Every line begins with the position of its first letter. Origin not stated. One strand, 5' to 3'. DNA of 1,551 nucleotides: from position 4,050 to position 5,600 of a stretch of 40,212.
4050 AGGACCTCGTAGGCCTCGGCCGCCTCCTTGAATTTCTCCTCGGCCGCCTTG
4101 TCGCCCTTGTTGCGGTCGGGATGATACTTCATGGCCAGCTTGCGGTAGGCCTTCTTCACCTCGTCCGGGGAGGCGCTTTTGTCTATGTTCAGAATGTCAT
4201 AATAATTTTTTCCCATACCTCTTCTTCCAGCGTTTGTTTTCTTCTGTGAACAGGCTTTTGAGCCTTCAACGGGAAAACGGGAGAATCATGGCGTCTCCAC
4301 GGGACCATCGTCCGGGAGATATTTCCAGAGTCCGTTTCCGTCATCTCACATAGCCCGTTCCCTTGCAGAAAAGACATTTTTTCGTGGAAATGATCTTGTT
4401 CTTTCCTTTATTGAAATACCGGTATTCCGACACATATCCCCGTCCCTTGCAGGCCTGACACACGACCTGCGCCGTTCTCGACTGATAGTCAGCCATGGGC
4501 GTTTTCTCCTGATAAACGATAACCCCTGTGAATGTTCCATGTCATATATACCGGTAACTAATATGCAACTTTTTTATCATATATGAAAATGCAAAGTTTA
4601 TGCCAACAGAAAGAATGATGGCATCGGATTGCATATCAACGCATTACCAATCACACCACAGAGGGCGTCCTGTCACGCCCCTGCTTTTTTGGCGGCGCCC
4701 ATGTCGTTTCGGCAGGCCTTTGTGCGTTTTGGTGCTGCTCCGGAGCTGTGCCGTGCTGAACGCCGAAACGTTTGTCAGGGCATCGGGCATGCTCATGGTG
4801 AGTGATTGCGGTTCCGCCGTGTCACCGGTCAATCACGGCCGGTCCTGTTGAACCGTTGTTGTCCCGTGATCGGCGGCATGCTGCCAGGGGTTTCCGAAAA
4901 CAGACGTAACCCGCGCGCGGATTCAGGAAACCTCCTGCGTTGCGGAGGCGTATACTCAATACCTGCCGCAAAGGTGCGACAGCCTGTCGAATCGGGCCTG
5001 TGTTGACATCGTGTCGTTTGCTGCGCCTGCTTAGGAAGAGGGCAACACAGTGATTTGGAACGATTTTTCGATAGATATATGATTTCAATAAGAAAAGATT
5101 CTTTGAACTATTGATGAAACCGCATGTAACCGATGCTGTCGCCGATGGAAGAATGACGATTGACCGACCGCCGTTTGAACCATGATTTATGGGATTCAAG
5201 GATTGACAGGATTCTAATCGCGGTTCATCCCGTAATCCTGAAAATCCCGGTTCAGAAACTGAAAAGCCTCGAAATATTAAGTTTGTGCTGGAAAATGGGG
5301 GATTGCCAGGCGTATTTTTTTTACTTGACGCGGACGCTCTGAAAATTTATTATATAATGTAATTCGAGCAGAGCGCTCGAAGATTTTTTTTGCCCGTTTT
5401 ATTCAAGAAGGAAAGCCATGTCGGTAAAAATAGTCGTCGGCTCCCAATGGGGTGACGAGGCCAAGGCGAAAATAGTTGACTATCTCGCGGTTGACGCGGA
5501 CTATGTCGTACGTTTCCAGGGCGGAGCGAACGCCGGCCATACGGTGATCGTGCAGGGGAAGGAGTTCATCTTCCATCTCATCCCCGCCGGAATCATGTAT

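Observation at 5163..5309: A conserved ~110-150-bp element sits 13-16 bp upstream of the -35 box of three housekeeping promoters (purA, leuS, hisS), always in the same gene-relative orientation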

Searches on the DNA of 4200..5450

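Call 41: search_rna_families(source=window, start=4200, end=5450, threshold=evalue, max_evalue=5)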
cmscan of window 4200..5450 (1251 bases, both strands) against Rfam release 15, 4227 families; matches with E-value up to 5: 0.
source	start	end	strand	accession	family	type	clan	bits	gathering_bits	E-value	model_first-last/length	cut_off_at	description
